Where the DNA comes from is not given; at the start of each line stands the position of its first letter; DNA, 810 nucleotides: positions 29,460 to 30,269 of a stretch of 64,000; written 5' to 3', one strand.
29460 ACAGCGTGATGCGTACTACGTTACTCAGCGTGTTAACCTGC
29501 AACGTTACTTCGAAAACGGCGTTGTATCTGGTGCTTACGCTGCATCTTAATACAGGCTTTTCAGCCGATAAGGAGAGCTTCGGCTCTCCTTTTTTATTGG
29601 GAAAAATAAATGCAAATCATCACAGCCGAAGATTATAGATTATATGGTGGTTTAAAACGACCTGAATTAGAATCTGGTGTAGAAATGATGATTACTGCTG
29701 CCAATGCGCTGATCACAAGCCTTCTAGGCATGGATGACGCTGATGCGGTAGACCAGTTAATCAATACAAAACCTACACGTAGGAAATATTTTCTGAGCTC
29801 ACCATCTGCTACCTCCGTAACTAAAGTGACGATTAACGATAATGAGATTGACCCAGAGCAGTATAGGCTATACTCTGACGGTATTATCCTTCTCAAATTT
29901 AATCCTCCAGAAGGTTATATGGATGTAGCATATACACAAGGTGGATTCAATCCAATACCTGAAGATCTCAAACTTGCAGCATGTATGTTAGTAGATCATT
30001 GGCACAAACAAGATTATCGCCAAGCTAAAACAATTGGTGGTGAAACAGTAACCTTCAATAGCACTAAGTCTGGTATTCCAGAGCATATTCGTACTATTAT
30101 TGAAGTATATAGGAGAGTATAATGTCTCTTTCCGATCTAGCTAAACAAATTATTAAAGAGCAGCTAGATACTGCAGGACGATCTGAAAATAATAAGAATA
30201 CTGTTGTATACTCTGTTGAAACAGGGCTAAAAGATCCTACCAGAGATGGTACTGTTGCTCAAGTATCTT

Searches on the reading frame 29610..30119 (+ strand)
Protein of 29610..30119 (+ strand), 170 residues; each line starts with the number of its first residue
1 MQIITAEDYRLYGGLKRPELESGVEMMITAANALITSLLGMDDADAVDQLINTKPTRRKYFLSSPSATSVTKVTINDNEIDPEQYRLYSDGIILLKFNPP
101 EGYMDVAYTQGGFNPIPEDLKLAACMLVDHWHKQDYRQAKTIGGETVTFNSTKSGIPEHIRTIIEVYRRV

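Call 20: find_related_loci(query=window:29610-30119:+, collection=viral_contigs, flank=1200)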
Query window:29610-30119:+ (170 aa) in viral_contigs; peptide patterns used: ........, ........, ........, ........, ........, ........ (x = any residue, [..] = any of these).
39 stretches matched a pattern; 30 encode a relative of the query (tblastn E <= 1e-3); 30 distinct loci.
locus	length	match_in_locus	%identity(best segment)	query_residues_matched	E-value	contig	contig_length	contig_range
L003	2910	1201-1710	99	1-170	2e-116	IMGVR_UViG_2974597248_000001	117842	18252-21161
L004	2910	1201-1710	99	1-170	2e-116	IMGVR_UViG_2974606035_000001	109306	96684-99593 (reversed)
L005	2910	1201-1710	99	1-170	8e-116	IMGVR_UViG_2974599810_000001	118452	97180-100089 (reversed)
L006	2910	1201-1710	99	1-170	8e-116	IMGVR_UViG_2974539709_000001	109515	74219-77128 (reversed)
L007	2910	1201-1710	98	1-170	9e-116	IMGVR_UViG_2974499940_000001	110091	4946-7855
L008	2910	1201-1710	99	1-170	8e-116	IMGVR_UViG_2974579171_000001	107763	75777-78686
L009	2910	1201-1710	98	1-170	1e-115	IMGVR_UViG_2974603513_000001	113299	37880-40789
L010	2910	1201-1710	98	1-170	7e-115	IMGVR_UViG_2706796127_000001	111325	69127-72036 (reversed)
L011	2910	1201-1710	98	1-170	2e-114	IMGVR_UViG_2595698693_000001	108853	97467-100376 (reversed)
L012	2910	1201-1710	96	1-170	2e-113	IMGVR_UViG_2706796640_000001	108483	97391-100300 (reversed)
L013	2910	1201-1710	96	1-170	3e-113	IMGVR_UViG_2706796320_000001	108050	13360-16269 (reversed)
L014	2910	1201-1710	96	1-170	3e-113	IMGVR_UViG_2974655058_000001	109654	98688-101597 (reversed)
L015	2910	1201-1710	96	1-170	3e-113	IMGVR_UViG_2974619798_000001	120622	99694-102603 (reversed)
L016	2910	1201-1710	96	1-170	3e-113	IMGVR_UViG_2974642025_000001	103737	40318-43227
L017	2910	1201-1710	96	1-170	3e-113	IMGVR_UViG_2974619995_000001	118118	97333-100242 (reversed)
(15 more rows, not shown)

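Call 23: find_related_loci(query=A1, collection=viral_contigs, flank=1200)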
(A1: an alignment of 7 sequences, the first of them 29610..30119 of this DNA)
Query A1 (170 aa) in viral_contigs; peptide patterns used: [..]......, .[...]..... (x = any residue, [..] = any of these).
79 stretches matched a pattern; 30 encode a relative of the query (tblastn E <= 1e-3); 30 distinct loci.
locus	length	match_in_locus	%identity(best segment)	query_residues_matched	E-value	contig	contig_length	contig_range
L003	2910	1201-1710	99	1-170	2e-116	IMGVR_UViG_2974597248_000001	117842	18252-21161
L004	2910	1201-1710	99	1-170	2e-116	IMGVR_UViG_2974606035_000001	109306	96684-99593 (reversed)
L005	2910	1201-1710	99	1-170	8e-116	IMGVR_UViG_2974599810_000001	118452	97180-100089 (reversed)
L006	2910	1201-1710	99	1-170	8e-116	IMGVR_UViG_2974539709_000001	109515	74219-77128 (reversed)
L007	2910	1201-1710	98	1-170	9e-116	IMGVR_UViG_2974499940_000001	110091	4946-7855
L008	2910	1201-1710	99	1-170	8e-116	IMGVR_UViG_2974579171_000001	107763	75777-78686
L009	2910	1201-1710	98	1-170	1e-115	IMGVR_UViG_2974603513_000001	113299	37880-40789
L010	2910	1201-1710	98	1-170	7e-115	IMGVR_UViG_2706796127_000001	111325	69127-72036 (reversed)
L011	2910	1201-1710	98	1-170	2e-114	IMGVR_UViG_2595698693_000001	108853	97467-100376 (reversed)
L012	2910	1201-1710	96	1-170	2e-113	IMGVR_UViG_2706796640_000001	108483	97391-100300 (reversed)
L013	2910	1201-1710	96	1-170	3e-113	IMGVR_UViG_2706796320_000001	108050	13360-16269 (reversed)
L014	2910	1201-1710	96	1-170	3e-113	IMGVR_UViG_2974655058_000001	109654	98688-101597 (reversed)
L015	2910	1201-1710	96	1-170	3e-113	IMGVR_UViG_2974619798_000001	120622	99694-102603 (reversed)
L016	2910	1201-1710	96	1-170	3e-113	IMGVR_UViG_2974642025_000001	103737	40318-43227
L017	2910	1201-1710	96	1-170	3e-113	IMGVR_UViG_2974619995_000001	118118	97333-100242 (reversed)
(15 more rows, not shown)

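Call 24: search_dna_similar(query=window:29610-30119:+, collection=phages, mode=protein, rows=spread, max_rows=50)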
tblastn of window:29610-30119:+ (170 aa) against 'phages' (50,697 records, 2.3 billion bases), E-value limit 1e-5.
Records with a match: 552; places in all: 553; records where one place covers at least 80% of the query: 552.
Best place of each record, by identity: >=99% 28; 95-99% 154; 90-95% 20; 80-90% 237; 60-80% 78; <60% 35.
By first word of the organism name: Salmonella 271; Escherichia 128; Klebsiella 80; Phage 12; Bacteriophage 11; Proteus 10; Vibrio 10; Shigella 4; Pectobacterium 4; Providencia 4; and 12 more.
By host as written in the record: - 65; Escherichia coli 42; Salmonella enterica subsp. enterica serovar Enteritidis PT1 39; Salmonella sp. 25; Klebsiella pneumoniae 25; Salmonella enterica 22; Salmonella enterica subsp. enterica serovar Enteritidis 21; Salmonella enterica subsp. enterica 19; and 132 more.
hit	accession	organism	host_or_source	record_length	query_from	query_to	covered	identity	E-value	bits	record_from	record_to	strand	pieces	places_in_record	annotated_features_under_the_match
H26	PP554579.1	Salmonella phage PMBT29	Salmonella enterica subsp. enterica ...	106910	1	170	100%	100.0%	5e-112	354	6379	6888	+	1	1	hypothetical protein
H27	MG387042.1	Salmonella phage SP3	Salmonella sp.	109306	1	170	100%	99.4%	1e-111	353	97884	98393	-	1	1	hypothetical protein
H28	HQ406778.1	Salmonella phage Spc35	Salmonella Typhimurium; Escherichia coli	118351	1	170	100%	99.4%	1e-111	353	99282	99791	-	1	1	hypothetical protein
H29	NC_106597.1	Escherichia phage BB1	-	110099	1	170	100%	98.8%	5e-111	352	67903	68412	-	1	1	hypothetical protein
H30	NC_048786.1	Salmonella phage SE11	Salmonella sp.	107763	1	170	100%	98.8%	7e-111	351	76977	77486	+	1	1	head-tail adaptor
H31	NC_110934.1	Klebsiella phage KPP2018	Klebsiella pneumoniae KCTC 2242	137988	1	170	100%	98.8%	7e-111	351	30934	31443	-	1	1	hypothetical protein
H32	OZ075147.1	Salmonella phage Tennessee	-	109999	1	170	100%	98.2%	9e-111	351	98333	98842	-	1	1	Phage protein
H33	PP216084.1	Escherichia phage vB_EcoS_HZ_ZJUN2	Escherichia coli NDM-1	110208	1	170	100%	98.2%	1e-110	351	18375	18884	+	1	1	head-tail adaptor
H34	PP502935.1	Salmonella phage vB_SpuM_X5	Salmonella enterica subsp. enterica ...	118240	1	170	100%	98.2%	1e-110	350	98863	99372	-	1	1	hypothetical protein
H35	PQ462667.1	Escherichia phage HMD-P3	Escherichia coli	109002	1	170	100%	98.2%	3e-110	349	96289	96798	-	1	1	head-tail adaptor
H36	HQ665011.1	Escherichia phage vB_EcoS_AKFV33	Escherichia coli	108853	1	170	100%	97.6%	1e-109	347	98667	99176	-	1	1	orf149: hypothetical protein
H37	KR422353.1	Escherichia phage phiAPCEc03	Escherichia coli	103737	1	170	100%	95.9%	2e-108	344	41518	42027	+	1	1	hypothetical protein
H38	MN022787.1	Salmonella phage VSe12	Salmonella enterica subsp. enterica ...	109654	1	170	100%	95.9%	2e-108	344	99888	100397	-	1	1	hypothetical protein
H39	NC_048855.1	Phage NBEco002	-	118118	1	170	100%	95.9%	2e-108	344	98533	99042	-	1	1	head-tail adaptor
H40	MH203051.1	Escherichia phage Gostya9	Escherichia coli C600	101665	1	170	100%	95.9%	3e-108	344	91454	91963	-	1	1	head completion protein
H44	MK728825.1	Salmonella phage Sepoy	Salmonella enterica subsp. enterica ...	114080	1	170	100%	87.6%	1e-100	322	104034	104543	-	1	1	hypothetical protein | ribosome_binding_site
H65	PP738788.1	Klebsiella phage vB_KpnS_Riker_ER52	Klebsiella pneumoniae MH258 (clinical ...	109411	1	170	100%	66.5%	2e-75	250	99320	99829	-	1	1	head-tail adaptor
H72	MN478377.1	Bacteriophage Eos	-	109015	1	170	100%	59.4%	1e-65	222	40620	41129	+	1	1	hypothetical protein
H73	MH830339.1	Proteus phage Stubb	Proteus mirabilis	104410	3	168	98%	31.7%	6e-19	88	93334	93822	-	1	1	hypothetical protein | ribosome_binding_site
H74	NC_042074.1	Vibrio phage JSF10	Vibrio cholerae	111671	1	170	100%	29.3%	2e-9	61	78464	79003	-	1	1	hypothetical protein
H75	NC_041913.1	Providencia phage vB_PreS_PR1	Providencia sp.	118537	20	168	88%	29.4%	1e-14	76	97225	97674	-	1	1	hypothetical protein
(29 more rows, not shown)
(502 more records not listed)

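Call 25: get_annotated_region(hit=H65, flank=10000)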
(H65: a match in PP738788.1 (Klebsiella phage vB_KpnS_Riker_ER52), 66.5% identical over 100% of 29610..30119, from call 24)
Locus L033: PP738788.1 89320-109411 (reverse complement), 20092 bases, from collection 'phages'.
description: Klebsiella phage vB_KpnS_Riker_ER52, complete genome.
organism: Klebsiella phage vB_KpnS_Riker_ER52 (NCBI taxid 3375016)
taxonomy: Viruses
host: Klebsiella pneumoniae MH258 (clinical isolate); source: Chicago area sewage; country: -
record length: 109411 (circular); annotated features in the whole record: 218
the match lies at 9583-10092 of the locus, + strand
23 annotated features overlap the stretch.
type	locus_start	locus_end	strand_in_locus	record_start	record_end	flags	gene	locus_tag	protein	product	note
CDS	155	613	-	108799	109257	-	-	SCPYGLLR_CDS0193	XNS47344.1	hypothetical protein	-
CDS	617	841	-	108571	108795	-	-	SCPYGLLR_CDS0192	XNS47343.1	hypothetical protein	-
CDS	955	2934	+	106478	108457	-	-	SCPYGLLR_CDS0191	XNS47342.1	receptor binding tail protein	-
CDS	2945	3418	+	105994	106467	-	-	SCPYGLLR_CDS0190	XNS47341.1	terminase small subunit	-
CDS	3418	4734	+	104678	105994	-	-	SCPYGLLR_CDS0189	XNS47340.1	terminase large subunit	-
CDS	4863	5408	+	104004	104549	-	-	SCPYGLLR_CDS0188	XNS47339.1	hypothetical protein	-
CDS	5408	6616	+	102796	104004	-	-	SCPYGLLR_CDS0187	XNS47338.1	portal protein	-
CDS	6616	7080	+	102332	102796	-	-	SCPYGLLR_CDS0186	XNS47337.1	structural protein with Ig domain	-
CDS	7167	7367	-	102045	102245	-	-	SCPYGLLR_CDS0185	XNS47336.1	hypothetical protein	-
CDS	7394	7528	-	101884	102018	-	-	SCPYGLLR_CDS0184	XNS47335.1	hypothetical protein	-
CDS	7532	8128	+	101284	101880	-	-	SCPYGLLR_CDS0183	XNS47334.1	head maturation protease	-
CDS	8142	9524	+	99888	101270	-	-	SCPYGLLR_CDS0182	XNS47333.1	major head protein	-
CDS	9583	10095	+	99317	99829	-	-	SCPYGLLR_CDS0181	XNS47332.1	head-tail adaptor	-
CDS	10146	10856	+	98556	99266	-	-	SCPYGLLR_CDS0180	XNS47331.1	tail completion or Neck1 protein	-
CDS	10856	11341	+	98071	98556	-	-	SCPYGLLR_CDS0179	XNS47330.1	tail terminator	-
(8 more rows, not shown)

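Call 26: get_annotated_region(hit=H72, flank=10000)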
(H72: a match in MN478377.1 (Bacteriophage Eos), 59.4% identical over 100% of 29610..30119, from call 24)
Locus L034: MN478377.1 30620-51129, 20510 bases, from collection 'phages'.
description: Bacteriophage Eos, complete genome.
organism: Bacteriophage Eos (NCBI taxid 2662137)
taxonomy: Viruses; Duplodnaviria; Heunggongvirae; Uroviricota; Caudoviricetes; Demerecviridae; Markadamsvirinae
host: -; source: -; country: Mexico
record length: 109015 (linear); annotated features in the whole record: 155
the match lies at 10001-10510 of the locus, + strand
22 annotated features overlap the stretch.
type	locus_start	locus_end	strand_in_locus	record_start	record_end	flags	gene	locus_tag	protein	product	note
CDS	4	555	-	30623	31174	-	-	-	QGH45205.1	hypothetical protein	Eos63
CDS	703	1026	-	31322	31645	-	-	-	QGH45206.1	hypothetical protein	Eos64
CDS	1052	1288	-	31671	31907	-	-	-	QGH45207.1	hypothetical protein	Eos65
CDS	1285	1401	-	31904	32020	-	-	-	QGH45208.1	hypothetical protein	Eos66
CDS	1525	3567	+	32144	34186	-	-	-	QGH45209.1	hypothetical protein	Eos67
CDS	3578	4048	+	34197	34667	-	-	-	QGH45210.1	hypothetical protein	Eos68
CDS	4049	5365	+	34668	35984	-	-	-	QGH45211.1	terminase large subunit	Eos69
CDS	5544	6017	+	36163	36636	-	-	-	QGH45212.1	hypothetical protein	Eos70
CDS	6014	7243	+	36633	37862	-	-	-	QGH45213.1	portal (connector) protein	Eos71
CDS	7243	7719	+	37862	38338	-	-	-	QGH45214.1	hypothetical protein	Eos72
CDS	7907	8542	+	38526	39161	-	-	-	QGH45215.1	capsid and scaffold protein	Eos73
CDS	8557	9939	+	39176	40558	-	-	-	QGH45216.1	major capsid protein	Eos74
CDS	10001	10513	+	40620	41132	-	-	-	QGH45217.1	hypothetical protein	Eos75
CDS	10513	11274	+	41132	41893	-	-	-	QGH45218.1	hypothetical protein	Eos76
CDS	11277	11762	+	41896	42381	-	-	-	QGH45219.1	hypothetical protein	Eos77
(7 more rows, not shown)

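Call 27: get_annotated_region(hit=H73, flank=10000)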
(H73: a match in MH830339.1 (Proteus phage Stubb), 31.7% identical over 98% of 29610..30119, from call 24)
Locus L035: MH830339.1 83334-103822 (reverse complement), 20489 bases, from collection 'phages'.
description: Proteus phage Stubb, complete genome.
organism: Proteus phage Stubb (NCBI taxid 2315597)
taxonomy: Viruses; Duplodnaviria; Heunggongvirae; Uroviricota; Caudoviricetes; Demerecviridae; Novosibvirus; Novosibvirus stubb
host: Proteus mirabilis; source: wastewater; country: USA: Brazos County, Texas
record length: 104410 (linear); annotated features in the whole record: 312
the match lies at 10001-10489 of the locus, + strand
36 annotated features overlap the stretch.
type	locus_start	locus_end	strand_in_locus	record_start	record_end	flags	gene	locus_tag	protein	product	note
regulatory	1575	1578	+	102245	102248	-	-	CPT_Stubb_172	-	ribosome_binding_site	CPT_Stubb_172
CDS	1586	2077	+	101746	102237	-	-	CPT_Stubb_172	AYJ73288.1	terminase small subunit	Many blast hits to a wide variety of different phage hypothetical proteins with sufficient homology. Additional blast ...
regulatory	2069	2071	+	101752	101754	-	-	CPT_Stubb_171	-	ribosome_binding_site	CPT_Stubb_171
CDS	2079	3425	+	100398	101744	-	-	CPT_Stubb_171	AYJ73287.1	terminase large subunit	Blast hit to terminase large subunit against phage T5, with 65.5% homology. Other blast hits recognized homology with ...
regulatory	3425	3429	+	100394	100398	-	-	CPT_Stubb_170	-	ribosome_binding_site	CPT_Stubb_170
CDS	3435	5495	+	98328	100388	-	-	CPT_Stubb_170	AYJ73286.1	receptor binding tail protein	Low E value, but T5 blast hit to receptor binding tail protein. Additional blast results showed about 22% homology to ...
regulatory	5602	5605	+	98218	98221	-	-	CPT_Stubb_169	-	ribosome_binding_site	CPT_Stubb_169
CDS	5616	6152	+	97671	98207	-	-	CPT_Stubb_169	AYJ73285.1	nicking endonuclease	Since this is a T5 like virus and T5 has site specific nicks on the bottom strand DNA, it is likely that this phage ...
regulatory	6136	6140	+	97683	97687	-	-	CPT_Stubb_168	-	ribosome_binding_site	CPT_Stubb_168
CDS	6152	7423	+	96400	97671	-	-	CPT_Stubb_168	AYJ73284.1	portal protein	Located within a cluster of genes ithat code for proteins in the head pathway. Significant homology to T5 portal ...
regulatory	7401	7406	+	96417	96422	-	-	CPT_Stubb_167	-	ribosome_binding_site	CPT_Stubb_167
CDS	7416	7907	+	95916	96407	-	-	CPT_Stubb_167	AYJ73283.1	hypothetical protein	Low E value, in the middle on a string of head pathway proteins, however did get a blast hit for T5 like tail protein. ...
regulatory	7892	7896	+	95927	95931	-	-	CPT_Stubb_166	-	ribosome_binding_site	CPT_Stubb_166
CDS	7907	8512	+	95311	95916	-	-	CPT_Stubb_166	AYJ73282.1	prohead protease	Blast results show homology with T5 prohead protease and is located in the cluster of genes that code for head pathway ...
regulatory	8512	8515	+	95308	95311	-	-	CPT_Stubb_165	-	ribosome_binding_site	CPT_Stubb_165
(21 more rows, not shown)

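Call 28: get_annotated_region(hit=H74, flank=10000)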
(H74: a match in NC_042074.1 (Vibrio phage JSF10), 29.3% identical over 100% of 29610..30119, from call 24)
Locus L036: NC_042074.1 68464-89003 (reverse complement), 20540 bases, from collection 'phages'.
description: Vibrio phage JSF10, complete genome.
organism: Vibrio phage JSF10 (NCBI taxid 1983593)
taxonomy: Viruses; Duplodnaviria; Heunggongvirae; Uroviricota; Caudoviricetes; Demerecviridae; Ermolyevavirinae; Jesfedecavirus; Jesfedecavirus JSF10
host: Vibrio cholerae; source: water; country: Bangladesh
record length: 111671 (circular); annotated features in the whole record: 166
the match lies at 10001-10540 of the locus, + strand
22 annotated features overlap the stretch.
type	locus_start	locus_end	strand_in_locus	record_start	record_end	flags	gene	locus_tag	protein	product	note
CDS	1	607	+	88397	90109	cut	-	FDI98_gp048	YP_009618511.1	DNA transfer protein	-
CDS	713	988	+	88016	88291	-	-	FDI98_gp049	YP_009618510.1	hypothetical protein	-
CDS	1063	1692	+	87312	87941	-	-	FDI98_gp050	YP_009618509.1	hypothetical protein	degrades 5'-deoxyribonucleotides to their corresponding deoxyribonucleosides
CDS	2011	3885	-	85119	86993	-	-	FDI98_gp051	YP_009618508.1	hypothetical protein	-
CDS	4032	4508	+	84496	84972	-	-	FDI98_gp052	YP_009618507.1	terminase small subunit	-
CDS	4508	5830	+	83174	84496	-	-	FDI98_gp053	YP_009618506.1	terminase large subunit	-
CDS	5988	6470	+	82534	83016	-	-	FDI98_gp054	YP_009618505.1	hypothetical protein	-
CDS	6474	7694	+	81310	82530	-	-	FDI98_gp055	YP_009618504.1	portal (connector) protein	-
CDS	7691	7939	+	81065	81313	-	-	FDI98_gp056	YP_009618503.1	hypothetical protein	-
CDS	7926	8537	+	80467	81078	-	-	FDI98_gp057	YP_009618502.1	head maturation protease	-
CDS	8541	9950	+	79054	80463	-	-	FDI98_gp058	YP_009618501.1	capsid and scaffold protein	-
CDS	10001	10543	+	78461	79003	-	-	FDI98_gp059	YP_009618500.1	hypothetical protein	-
CDS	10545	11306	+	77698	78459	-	-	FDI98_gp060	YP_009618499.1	tail completion or Neck1 protein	-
CDS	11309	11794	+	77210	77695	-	-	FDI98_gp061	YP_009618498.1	tail terminator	-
CDS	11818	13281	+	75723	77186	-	-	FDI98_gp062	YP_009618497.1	tail protein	-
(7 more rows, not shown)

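Call 29: get_annotated_region(hit=H75, flank=10000)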
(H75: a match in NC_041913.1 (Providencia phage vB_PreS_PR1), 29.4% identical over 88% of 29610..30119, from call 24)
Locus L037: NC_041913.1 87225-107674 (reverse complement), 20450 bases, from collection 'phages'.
description: Providencia phage vB_PreS_PR1, complete genome.
organism: Providencia phage vB_PreS_PR1 (NCBI taxid 1931407)
taxonomy: Viruses; Duplodnaviria; Heunggongvirae; Uroviricota; Caudoviricetes; Demerecviridae; Priunavirus; Priunavirus PR1
host: Providencia sp.; source: wastewater plant raw effluent; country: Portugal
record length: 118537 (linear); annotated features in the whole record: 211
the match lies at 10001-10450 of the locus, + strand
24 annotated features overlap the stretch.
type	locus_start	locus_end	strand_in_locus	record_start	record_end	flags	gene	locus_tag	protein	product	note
CDS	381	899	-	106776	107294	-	-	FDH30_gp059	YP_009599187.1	hypothetical protein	-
regulatory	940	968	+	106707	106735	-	-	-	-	promoter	-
CDS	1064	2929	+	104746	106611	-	-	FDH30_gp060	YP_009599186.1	receptor binding tail protein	-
CDS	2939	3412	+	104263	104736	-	-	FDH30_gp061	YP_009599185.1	terminase small subunit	-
CDS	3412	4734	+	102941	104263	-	-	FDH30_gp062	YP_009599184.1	terminase large subunit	-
regulatory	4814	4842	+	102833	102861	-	-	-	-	promoter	-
CDS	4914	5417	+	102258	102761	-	-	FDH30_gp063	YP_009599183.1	hypothetical protein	-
CDS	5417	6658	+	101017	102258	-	-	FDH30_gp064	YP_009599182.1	portal protein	-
CDS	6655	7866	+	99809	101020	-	-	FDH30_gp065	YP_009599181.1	hypothetical protein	-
CDS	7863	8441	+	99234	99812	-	-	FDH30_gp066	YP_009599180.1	major head protein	-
CDS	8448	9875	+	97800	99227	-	-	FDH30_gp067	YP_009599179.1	major head protein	-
CDS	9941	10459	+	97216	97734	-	-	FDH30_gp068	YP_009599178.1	hypothetical protein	-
CDS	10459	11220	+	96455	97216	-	-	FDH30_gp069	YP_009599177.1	tail completion or Neck1 protein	-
CDS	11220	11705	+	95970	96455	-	-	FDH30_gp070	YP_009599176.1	tail terminator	-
CDS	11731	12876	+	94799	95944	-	-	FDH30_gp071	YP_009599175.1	major tail protein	-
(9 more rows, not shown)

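Call 30: get_annotated_region(hit=H44, flank=10000)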
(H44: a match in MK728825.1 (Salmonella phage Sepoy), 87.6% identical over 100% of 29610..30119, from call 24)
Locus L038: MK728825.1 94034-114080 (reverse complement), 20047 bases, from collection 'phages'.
description: Salmonella phage Sepoy, complete genome.
organism: Salmonella phage Sepoy (NCBI taxid 2565517)
taxonomy: Viruses; Duplodnaviria; Heunggongvirae; Uroviricota; Caudoviricetes; Demerecviridae; Markadamsvirinae; Epseptimavirus; Epseptimavirus sepoy
host: Salmonella enterica subsp. enterica serovar Heidelberg; source: wastewater treatment plant; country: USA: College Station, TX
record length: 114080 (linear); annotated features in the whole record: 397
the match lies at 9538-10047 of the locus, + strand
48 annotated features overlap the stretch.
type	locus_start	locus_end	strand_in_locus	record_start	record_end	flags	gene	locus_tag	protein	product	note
CDS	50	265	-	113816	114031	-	-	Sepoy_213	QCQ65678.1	hypothetical protein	-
CDS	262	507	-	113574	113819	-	-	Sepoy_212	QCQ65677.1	hypothetical protein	-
regulatory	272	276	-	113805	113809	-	-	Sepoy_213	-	ribosome_binding_site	Sepoy_213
CDS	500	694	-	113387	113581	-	-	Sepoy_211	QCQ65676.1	hypothetical protein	-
regulatory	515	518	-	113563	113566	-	-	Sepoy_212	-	ribosome_binding_site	Sepoy_212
CDS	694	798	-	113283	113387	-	-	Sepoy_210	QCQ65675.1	hypothetical protein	-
regulatory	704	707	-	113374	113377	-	-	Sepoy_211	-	ribosome_binding_site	Sepoy_211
regulatory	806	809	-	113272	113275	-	-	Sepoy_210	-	ribosome_binding_site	Sepoy_210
CDS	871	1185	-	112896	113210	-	-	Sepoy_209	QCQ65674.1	hypothetical protein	-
regulatory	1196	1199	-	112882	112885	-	-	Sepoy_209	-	ribosome_binding_site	Sepoy_209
CDS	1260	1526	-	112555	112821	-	-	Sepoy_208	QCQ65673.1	lipoprotein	lipoprotein (llp)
regulatory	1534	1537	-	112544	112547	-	-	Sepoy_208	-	ribosome_binding_site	Sepoy_208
regulatory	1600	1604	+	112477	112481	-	-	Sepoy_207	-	ribosome_binding_site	Sepoy_207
CDS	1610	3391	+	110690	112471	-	-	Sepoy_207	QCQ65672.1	FhuA receptor-binding tail protein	-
regulatory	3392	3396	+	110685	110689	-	-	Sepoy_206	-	ribosome_binding_site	Sepoy_206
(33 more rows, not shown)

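Call 42: search_dna_similar(query=L036:10001-10540:+, collection=phages, mode=protein, rows=best, max_rows=45)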
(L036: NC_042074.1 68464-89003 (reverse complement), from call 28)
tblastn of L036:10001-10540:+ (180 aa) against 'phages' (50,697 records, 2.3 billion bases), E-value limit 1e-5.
Records with a match: 885; places in all: 885; records where one place covers at least 80% of the query: 885.
Best place of each record, by identity: >=99% 4; 95-99% 2; <60% 879.
By first word of the organism name: Vibrio 355; Salmonella 269; Escherichia 128; Klebsiella 80; Phage 12; Bacteriophage 11; Proteus 10; Shigella 4; Citrobacter 3; Campylobacter 2; and 8 more.
By host as written in the record: - 340; Escherichia coli 42; Salmonella enterica subsp. enterica serovar Enteritidis PT1 39; Vibrio harveyi BAA-1116 36; Salmonella sp. 25; Klebsiella pneumoniae 25; Salmonella enterica 22; Salmonella enterica subsp. enterica serovar Enteritidis 21; and 142 more.
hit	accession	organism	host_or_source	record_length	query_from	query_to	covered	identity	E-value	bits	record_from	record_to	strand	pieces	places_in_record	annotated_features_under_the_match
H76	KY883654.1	Vibrio phage JSF10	Vibrio cholerae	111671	1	180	100%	100.0%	8e-114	360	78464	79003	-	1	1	hypothetical protein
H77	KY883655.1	Vibrio phage JSF12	Vibrio cholerae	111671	1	180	100%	100.0%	8e-114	360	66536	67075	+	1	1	hypothetical protein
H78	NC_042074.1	Vibrio phage JSF10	Vibrio cholerae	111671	1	180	100%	100.0%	8e-114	360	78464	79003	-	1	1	hypothetical protein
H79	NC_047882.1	Vibrio phage JSF12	Vibrio cholerae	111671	1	180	100%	100.0%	8e-114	360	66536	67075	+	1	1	hypothetical protein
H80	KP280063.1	Vibrio phage phi 3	Vibrio cholerae 1051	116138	1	180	100%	98.9%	2e-113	359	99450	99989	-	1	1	hypothetical protein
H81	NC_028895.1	Vibrio phage phi 3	Vibrio cholerae 1051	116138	1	180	100%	98.9%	2e-113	359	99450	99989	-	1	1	hypothetical protein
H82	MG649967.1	Vibrio phage Thalassa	Vibrio harveyi BAA-1116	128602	3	178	98%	34.8%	3e-21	96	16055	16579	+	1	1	hypothetical protein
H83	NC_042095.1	Vibrio phage Thalassa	Vibrio harveyi BAA-1116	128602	3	178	98%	34.8%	3e-21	96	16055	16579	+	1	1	hypothetical protein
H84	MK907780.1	Vibrio phage Pontus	Vibrio harveyi BAA-1116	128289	3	178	98%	33.9%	3e-21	96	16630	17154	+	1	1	hypothetical protein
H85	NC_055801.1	Vibrio phage Pontus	Vibrio harveyi BAA-1116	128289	3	178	98%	33.9%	3e-21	96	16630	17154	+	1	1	hypothetical protein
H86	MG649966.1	Vibrio phage Ceto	Vibrio harveyi BAA-1116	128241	3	178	98%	33.5%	1e-21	97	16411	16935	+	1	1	hypothetical protein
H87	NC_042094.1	Vibrio phage Ceto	Vibrio harveyi BAA-1116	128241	3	178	98%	33.5%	1e-21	97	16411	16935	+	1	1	hypothetical protein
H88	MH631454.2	Salmonella phage Sw2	Salmonella enterica subsp. enterica ...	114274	1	180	100%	32.4%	4e-11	66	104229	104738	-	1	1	hypothetical protein | ribosome_binding_site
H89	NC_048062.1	Salmonella phage Sw2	Salmonella enterica subsp. enterica ...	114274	1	180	100%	32.4%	4e-11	66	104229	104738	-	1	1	head-tail adaptor | ribosome_binding_site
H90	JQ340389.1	Vibrio phage pVp-1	Vibrio parahaemolyticus ATCC 33844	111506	3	178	98%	33.0%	2e-20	93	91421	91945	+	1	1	hypothetical protein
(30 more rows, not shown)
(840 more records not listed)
